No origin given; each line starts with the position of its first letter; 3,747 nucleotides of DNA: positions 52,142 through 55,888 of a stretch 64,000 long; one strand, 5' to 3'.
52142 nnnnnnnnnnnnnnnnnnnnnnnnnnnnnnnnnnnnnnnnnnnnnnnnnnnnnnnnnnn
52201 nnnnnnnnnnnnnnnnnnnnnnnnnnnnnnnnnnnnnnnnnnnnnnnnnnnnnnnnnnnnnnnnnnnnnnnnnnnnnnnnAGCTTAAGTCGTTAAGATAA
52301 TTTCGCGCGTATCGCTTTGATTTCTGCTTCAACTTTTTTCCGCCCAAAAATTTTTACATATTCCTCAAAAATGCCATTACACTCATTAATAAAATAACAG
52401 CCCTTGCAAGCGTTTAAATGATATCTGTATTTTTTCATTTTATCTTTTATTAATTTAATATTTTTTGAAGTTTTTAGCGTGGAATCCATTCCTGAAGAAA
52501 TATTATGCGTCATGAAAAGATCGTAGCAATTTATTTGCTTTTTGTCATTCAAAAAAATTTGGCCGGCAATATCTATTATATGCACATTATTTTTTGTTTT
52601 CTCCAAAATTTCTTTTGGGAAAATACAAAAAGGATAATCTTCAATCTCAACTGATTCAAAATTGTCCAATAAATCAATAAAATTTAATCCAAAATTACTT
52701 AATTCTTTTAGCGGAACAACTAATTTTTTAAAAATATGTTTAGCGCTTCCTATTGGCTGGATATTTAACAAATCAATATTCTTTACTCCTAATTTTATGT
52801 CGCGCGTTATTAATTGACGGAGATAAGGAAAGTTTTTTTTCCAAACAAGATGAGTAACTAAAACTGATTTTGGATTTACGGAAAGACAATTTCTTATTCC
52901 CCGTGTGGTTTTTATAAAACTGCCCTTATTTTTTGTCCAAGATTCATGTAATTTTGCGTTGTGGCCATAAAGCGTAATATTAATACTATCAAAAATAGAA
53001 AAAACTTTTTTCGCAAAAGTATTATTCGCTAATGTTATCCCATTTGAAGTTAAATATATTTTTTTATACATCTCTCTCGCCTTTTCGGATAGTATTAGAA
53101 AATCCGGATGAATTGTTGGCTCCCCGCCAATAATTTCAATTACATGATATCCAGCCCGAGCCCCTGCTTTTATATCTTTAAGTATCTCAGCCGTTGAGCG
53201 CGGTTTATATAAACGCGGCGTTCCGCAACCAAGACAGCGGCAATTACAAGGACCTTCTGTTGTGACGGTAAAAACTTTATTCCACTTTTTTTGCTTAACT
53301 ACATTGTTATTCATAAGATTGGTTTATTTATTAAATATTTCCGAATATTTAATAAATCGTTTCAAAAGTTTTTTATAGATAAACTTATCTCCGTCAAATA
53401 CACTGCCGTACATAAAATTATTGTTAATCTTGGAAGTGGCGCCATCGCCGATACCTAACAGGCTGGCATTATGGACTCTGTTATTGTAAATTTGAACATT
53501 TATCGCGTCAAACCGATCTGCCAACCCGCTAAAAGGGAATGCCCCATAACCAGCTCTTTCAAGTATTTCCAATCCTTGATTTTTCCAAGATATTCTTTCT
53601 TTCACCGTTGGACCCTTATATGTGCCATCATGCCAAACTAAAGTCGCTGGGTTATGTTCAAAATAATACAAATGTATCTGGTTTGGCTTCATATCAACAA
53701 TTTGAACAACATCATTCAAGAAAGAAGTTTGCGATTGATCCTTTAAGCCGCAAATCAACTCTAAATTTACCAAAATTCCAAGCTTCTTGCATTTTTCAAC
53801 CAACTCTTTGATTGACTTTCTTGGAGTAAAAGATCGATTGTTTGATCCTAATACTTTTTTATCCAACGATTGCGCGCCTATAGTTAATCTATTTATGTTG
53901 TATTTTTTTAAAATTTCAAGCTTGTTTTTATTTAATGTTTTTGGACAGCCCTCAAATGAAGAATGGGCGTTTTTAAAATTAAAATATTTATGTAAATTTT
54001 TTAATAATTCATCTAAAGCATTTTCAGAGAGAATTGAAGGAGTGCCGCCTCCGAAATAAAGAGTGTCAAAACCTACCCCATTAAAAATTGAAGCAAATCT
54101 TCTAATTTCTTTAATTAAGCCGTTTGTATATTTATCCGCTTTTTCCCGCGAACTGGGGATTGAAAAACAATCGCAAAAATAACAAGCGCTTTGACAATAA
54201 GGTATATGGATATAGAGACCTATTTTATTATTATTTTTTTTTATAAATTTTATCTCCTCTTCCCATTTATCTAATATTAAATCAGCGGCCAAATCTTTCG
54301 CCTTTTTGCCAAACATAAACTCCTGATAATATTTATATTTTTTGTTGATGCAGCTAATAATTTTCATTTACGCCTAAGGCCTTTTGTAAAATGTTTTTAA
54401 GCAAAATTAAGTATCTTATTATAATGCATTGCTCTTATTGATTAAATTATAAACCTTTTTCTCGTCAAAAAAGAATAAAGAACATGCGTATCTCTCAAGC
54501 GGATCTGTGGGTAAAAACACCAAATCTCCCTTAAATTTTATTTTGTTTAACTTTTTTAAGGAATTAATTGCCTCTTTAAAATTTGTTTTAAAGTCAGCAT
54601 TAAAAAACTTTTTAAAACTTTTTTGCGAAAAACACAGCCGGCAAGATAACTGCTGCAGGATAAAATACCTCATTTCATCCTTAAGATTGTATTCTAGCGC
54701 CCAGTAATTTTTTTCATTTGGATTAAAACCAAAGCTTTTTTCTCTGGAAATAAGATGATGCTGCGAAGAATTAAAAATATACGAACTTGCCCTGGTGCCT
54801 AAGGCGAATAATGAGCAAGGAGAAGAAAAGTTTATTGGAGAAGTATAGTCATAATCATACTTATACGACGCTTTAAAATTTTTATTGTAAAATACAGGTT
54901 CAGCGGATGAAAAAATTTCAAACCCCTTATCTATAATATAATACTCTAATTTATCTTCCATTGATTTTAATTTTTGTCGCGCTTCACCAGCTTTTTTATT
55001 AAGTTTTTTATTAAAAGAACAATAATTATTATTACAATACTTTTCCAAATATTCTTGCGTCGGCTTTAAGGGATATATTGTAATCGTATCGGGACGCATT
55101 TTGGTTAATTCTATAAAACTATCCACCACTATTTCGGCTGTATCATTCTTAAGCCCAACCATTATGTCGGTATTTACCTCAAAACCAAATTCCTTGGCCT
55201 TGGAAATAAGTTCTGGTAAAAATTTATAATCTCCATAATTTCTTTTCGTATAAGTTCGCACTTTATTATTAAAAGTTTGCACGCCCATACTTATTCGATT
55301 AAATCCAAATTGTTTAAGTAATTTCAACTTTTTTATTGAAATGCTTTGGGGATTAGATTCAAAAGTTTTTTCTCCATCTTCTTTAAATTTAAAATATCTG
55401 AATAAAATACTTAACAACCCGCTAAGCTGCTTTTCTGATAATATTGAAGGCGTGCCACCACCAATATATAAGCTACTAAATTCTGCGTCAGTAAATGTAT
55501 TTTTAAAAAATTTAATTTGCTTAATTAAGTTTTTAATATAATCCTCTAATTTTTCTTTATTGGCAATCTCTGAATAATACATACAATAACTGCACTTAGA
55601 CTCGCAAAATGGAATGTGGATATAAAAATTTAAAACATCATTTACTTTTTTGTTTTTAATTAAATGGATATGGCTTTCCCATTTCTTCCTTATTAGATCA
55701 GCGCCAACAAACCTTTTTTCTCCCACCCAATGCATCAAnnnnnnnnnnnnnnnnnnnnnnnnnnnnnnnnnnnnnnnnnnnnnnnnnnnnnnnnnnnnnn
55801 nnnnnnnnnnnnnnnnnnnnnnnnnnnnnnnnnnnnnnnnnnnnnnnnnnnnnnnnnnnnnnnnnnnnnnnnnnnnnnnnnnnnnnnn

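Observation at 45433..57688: Multi-radical-SAM-domain fusion proteins (2 and 3 complete radical SAM domains per polypeptide)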

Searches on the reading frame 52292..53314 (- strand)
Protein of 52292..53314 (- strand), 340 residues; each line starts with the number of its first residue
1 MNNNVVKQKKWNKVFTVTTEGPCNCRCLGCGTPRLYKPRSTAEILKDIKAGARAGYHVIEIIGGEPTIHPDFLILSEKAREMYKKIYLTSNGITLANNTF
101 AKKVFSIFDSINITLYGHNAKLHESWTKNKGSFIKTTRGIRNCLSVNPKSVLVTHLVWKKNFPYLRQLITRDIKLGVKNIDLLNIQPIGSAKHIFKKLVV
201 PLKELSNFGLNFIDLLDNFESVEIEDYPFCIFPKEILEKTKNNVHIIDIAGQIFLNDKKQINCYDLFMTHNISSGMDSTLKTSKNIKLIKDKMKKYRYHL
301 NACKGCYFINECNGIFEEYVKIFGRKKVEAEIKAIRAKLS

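Call 4: search_protein_families(library=pfam, proteins=[window:52292-53314:-], max_evalue=0.01)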
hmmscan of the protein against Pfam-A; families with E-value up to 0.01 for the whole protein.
window:52292-53314:- (340 aa): 1 family
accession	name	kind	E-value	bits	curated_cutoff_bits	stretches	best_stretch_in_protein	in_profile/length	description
PF04055.27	Radical_SAM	-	1.1e-11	45.7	29.5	1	23-155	7-148/166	Radical SAM superfamily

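Call 5: search_protein_families(library=ncbifam, proteins=[window:52292-53314:-], max_evalue=0.01)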
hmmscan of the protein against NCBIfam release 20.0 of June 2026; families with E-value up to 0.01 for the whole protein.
window:52292-53314:- (340 aa): 33 families (the best 25 are shown)
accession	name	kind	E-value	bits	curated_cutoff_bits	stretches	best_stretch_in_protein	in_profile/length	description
TIGR03977.1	rSAM_pair_HxsC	equivalog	9.3e-23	80.5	267.9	1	9-240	23-261/292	His-Xaa-Ser system radical SAM maturase HxsC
NF038332.1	rSAM_rare_HxsC4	exception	1.1e-17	64.2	500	1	22-326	23-330/335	radical SAM protein HxsC4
NF045574.1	sacti_mat_StsB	exception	1.1e-14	54.1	625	1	6-191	90-275/466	StsB family radical SAM/SPASM domain sactipeptide maturase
TIGR04251.1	SCM_rSAM_ScmF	equivalog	2.2e-14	53.6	400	1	14-314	6-319/353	SynChlorMet cassette radical SAM/SPASM protein ScmF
TIGR04055.1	rSAM_NirJ2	equivalog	5e-13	49.3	500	1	21-231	8-216/326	putative heme d1 biosynthesis radical SAM protein NirJ2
TIGR02668.1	moaA_archaeal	equivalog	5.9e-13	48.5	325.25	1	20-207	17-208/303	GTP 3',8-cyclase MoaA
TIGR04133.1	rSAM_w_lipo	hypoth_equivalog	5.8e-12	45.2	425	1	2-206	14-222/350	TIGR04133 family radical SAM/SPASM protein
TIGR04051.1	rSAM_NirJ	equivalog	6e-12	45.2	515.45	1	39-164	32-155/354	heme d1 biosynthesis radical SAM protein NirJ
NF050035.1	rSAM_WgK_link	exception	1.7e-11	43.7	650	1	55-193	56-192/367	radical SAM/SPASM peptide maturase WgkB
TIGR02666.1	moaA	equivalog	3.3e-11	42.7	284.05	1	23-207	20-214/336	GTP 3',8-cyclase MoaA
NF001199.0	PRK00164.2-1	equivalog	5.8e-11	42.1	231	1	18-169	17-172/308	GTP 3',8-cyclase MoaA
TIGR04054.1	rSAM_NirJ1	equivalog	3.9e-10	38.9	650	1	20-167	43-192/387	putative heme d1 biosynthesis radical SAM protein NirJ1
TIGR03470.1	HpnH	equivalog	1e-09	37.8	225.05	1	2-180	17-195/318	adenosyl-hopene transferase HpnH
NF045702.1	rSAM_GDGT_ether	equivalog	1.7e-09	36.8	450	1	34-189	112-269/486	tetraether lipid synthase Tes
TIGR04546.1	rSAM_ahbC_deAc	equivalog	2.6e-09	36.4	650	1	8-149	36-178/390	12,18-didecarboxysiroheme deacetylase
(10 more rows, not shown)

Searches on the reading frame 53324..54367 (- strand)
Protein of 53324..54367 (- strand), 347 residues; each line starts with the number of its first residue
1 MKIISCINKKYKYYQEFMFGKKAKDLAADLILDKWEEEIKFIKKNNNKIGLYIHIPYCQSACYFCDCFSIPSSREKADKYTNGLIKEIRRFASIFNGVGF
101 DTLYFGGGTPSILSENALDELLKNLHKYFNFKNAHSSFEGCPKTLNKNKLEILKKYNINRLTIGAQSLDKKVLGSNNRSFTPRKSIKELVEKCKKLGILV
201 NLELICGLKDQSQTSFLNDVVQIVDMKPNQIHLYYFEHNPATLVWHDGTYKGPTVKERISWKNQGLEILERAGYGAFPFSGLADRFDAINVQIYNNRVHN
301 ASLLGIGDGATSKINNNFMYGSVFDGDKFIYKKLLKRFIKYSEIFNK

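Call 4: search_protein_families(library=pfam, proteins=[window:53324-54367:-], max_evalue=0.01)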
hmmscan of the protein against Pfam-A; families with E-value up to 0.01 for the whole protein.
window:53324-54367:- (347 aa): 1 family
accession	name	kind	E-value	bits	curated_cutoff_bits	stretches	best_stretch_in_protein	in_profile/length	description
PF04055.27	Radical_SAM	-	2.8e-17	63.8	29.5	1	52-212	1-155/166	Radical SAM superfamily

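Call 5: search_protein_families(library=ncbifam, proteins=[window:53324-54367:-], max_evalue=0.01)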
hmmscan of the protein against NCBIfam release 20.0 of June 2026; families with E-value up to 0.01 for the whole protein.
window:53324-54367:- (347 aa): 25 families
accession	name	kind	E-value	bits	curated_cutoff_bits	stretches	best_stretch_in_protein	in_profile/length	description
NF006067.1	PRK08208.1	equivalog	1.3e-43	149.6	380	1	43-326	30-312/427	STM4012 family radical SAM protein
TIGR00538.1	hemN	equivalog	3.8e-40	138.1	324.95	1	23-274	24-280/454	oxygen-independent coproporphyrinogen III oxidase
NF006064.0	PRK08207.2-2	equivalog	1.7e-39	136.1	504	1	29-235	127-337/465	coproporphyrinogen III oxidase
TIGR03994.1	rSAM_HemZ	equivalog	2.3e-39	135.7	321.4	1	23-236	57-276/401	coproporphyrinogen dehydrogenase HemZ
TIGR04107.1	rSAM_HutW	equivalog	4.6e-38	131.1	400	1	15-316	8-313/419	heme anaerobic degradation radical SAM methyltransferase ChuW/HutW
TIGR00539.1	hemN_rel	equivalog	5.9e-36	124.3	205.4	1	51-320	3-270/361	radical SAM family heme chaperone HemW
NF004567.0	PRK05904.1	equivalog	1.2e-30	107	355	1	47-241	5-197/353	coproporphyrinogen III oxidase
NF006060.0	PRK08207.1-3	equivalog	1.6e-30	106.3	653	1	16-233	120-341/477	coproporphyrinogen III oxidase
NF006385.0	PRK08629.1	equivalog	1.7e-30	106.2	355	1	24-236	28-236/439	coproporphyrinogen III oxidase family protein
NF005133.0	PRK06582.1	equivalog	1.9e-26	93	597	1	43-317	6-281/390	coproporphyrinogen III oxidase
NF006061.0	PRK08207.1-4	equivalog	5.7e-25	88.1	702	1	30-233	155-365/501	coproporphyrinogen III oxidase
NF006063.0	PRK08207.2-1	equivalog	3e-21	75.6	1074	1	29-232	172-382/518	coproporphyrinogen III oxidase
NF006066.0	PRK08207.2-5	equivalog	4.8e-21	75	1117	1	40-231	182-379/518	coproporphyrinogen III oxidase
NF006059.0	PRK08207.1-1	equivalog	2.5e-20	72.7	1012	1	45-228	168-358/496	coproporphyrinogen III oxidase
NF006062.0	PRK08207.1-5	equivalog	1.1e-16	60.8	1007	1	28-233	128-340/476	coproporphyrinogen III oxidase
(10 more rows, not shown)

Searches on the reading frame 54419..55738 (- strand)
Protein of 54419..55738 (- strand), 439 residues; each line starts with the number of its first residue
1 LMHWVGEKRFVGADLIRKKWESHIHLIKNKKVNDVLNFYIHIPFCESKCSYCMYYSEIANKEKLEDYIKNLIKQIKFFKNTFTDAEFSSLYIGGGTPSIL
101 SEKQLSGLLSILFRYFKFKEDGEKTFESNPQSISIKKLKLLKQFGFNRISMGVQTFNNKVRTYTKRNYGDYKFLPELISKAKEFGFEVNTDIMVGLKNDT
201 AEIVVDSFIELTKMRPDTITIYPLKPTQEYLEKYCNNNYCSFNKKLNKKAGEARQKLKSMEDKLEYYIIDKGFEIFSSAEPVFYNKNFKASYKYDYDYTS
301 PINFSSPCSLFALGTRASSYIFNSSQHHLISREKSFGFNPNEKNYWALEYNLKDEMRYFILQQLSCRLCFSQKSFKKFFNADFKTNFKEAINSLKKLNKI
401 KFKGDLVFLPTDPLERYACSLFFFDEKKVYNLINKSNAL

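Call 39: search_solved_structures(query=window:54419-55738:-, max_evalue=0.001)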
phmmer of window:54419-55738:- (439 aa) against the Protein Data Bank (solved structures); distinct sequences matched with E-value up to 0.001: 3.
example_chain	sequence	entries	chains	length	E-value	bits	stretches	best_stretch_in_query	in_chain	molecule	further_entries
1olt_A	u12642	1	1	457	3.2e-29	105.4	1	36-223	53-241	OXYGEN-INDEPENDENT COPROPORPHYRINOGEN III OXIDASE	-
9p2u_A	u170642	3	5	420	2.8e-18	69.3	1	34-228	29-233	Radical S-adenosylmethionine methyltransferase NocN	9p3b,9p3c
8avg_C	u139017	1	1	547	0.00067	22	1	125-224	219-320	Elongator complex protein 3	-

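Call 46: search_protein_families(library=ncbifam, proteins=[window:54419-55738:-], max_evalue=1e-8)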
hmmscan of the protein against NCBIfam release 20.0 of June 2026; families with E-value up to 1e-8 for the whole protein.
window:54419-55738:- (439 aa): 18 families
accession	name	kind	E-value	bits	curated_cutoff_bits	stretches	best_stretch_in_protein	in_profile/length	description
TIGR03994.1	rSAM_HemZ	equivalog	2.4e-43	148.8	321.4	1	17-287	66-338/401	coproporphyrinogen dehydrogenase HemZ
TIGR04107.1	rSAM_HutW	equivalog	2.9e-43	148.3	400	1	8-265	16-272/419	heme anaerobic degradation radical SAM methyltransferase ChuW/HutW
NF006067.1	PRK08208.1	equivalog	5.8e-43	147.4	380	1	27-225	27-228/427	STM4012 family radical SAM protein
NF006064.0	PRK08207.2-2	equivalog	1.3e-41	143.1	504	1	35-291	144-402/465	coproporphyrinogen III oxidase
TIGR00538.1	hemN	equivalog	2.5e-40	138.7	324.95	1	25-399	39-410/454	oxygen-independent coproporphyrinogen III oxidase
TIGR00539.1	hemN_rel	equivalog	1.8e-39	135.9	205.4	1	38-224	3-189/361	radical SAM family heme chaperone HemW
NF006385.0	PRK08629.1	equivalog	1.1e-30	106.8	355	1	33-228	50-240/439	coproporphyrinogen III oxidase family protein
NF004567.0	PRK05904.1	equivalog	6.5e-29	101.2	355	1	35-234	6-203/353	coproporphyrinogen III oxidase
NF005133.0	PRK06582.1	equivalog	1.1e-28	100.4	597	1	30-159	6-135/390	coproporphyrinogen III oxidase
NF006060.0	PRK08207.1-3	equivalog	2.2e-28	99.3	653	1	30-287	144-409/477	coproporphyrinogen III oxidase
NF006066.0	PRK08207.2-5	equivalog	2.5e-24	85.8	1117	1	35-260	190-419/518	coproporphyrinogen III oxidase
NF006063.0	PRK08207.2-1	equivalog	4.7e-24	84.9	1074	1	35-224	192-386/518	coproporphyrinogen III oxidase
NF006061.0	PRK08207.1-4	equivalog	2.8e-21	75.9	702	1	31-225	169-369/501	coproporphyrinogen III oxidase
NF006062.0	PRK08207.1-5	equivalog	3.3e-20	72.4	1007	1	27-290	141-411/476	coproporphyrinogen III oxidase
NF006059.0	PRK08207.1-1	equivalog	4.2e-15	55.4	1012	1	32-225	168-367/496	coproporphyrinogen III oxidase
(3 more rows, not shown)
